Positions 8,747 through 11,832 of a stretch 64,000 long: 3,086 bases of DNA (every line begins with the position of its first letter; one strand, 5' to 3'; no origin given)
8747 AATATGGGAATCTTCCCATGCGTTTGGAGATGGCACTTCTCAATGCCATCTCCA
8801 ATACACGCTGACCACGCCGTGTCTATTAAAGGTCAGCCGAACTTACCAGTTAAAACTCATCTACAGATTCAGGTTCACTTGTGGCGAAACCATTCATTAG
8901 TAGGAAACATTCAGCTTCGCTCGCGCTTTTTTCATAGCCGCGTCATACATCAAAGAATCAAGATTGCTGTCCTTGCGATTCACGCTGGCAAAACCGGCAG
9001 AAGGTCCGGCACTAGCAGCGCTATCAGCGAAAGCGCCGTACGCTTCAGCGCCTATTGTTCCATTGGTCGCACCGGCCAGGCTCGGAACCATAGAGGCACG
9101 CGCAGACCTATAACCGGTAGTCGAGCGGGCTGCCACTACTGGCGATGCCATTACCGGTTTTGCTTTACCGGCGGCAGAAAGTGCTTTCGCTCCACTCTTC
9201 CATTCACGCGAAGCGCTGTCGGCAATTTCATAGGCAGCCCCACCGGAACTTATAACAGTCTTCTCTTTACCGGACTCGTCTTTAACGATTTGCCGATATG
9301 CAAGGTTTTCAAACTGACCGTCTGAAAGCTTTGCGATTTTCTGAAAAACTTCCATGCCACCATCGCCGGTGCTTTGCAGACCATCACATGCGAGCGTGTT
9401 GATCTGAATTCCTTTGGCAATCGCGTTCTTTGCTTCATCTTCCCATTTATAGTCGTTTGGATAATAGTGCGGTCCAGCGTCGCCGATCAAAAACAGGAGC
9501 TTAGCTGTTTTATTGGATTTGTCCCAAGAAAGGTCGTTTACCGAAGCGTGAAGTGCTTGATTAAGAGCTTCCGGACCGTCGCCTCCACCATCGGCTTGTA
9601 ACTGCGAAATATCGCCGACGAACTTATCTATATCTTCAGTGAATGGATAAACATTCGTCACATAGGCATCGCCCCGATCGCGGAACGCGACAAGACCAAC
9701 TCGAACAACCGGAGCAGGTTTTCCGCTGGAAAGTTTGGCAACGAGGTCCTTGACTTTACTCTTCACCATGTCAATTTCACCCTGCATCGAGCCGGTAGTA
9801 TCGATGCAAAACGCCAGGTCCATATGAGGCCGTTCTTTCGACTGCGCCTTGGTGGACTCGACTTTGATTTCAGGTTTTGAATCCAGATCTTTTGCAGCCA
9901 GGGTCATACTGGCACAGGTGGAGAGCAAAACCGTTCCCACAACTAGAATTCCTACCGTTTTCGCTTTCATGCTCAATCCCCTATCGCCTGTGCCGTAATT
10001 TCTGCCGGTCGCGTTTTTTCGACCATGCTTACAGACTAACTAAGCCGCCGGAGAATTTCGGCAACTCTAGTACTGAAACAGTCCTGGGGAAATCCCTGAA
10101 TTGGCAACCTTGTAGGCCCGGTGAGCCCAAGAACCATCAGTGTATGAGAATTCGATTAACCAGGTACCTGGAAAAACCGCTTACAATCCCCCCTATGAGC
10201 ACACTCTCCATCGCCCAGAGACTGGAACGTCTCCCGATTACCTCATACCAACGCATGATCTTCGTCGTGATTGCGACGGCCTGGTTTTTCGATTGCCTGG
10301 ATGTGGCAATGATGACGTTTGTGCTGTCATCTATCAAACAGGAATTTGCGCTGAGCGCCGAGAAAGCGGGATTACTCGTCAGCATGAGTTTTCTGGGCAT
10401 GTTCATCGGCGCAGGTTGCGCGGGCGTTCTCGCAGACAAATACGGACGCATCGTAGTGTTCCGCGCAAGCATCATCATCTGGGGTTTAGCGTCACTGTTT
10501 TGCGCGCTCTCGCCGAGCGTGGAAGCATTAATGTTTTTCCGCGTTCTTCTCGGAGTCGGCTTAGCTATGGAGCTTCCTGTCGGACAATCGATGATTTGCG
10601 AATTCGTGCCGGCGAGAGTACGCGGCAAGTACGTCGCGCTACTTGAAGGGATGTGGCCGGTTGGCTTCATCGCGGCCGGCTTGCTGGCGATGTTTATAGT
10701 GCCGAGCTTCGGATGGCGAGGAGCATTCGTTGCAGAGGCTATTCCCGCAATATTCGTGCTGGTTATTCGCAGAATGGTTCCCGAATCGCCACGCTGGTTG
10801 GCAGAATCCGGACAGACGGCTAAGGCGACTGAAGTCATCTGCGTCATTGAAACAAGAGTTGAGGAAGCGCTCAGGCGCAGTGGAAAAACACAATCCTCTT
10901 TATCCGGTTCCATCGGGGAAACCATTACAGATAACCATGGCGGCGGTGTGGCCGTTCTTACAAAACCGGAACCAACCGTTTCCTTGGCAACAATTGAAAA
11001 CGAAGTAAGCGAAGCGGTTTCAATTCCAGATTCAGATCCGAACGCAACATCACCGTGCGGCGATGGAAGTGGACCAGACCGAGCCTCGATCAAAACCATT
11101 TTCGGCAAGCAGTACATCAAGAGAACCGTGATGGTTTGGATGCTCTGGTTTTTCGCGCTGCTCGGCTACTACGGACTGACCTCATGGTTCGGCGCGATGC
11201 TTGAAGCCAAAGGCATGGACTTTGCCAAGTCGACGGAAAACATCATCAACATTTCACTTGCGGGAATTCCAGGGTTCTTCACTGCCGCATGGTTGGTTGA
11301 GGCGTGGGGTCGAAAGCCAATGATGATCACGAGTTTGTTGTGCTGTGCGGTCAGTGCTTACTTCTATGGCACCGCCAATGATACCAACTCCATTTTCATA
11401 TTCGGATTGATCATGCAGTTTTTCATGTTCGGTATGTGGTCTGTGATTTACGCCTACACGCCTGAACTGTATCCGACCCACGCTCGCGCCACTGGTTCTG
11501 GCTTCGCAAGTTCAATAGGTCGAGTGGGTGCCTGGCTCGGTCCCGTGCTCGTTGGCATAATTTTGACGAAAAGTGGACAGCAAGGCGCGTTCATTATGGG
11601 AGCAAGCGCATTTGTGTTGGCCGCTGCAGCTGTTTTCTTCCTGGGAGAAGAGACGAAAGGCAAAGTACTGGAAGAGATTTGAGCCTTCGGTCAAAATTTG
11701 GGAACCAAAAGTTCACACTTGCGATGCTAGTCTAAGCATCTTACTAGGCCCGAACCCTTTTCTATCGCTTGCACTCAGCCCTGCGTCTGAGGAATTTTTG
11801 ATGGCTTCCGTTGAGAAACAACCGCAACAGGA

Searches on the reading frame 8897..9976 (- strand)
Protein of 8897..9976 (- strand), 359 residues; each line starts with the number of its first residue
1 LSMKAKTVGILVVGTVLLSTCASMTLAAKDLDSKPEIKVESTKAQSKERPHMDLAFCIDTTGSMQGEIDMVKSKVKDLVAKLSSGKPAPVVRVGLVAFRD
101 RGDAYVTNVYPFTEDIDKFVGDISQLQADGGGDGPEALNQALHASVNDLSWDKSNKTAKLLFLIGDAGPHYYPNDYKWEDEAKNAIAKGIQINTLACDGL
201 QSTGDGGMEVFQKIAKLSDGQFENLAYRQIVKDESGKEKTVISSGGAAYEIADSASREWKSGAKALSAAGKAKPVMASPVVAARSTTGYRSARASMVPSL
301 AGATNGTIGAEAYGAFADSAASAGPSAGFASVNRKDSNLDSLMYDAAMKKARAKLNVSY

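Call 10: search_protein_families(library=pfam, proteins=[window:8897-9976:-], max_evalue=0.001)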
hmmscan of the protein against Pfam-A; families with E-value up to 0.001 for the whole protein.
window:8897-9976:- (359 aa): 5 families
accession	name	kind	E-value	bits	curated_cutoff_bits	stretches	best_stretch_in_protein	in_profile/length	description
PF25106.1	VWA_4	-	2.9e-16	59.9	27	1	54-222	2-164/169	von Willebrand factor A domain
PF13519.12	VWA_2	-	8.8e-11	42.8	27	1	55-166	2-105/107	von Willebrand factor type A domain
PF00092.34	VWA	-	9.7e-11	42.6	23.8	1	53-218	1-154/174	von Willebrand factor type A domain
PF13768.12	VWA_3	-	0.00024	21.6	27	1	53-222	2-153/155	von Willebrand factor type A domain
PF20782.3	TssR_VWA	-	0.00043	19.8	25.7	1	40-174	36-172/304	TssR protein VWA domain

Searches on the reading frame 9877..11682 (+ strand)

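Call 11: search_protein_families(library=pfam, proteins=[window:9877-11682:+], max_evalue=0.001)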
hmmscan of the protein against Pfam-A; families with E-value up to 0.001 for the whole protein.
window:9877-11682:+ (601 aa): 3 families
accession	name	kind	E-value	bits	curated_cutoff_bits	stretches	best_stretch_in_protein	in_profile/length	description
PF07690.21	MFS_1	-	5.3e-54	183.9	33.4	2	135-465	4-250/347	Major Facilitator Superfamily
PF00083.30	Sugar_tr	-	1.2e-40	140.2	22.3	2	147-327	20-217/452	Sugar (and other) transporter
PF06779.20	MFS_4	-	5.6e-08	33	26.3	1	147-314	13-184/364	Uncharacterised MFS-type transporter YbfB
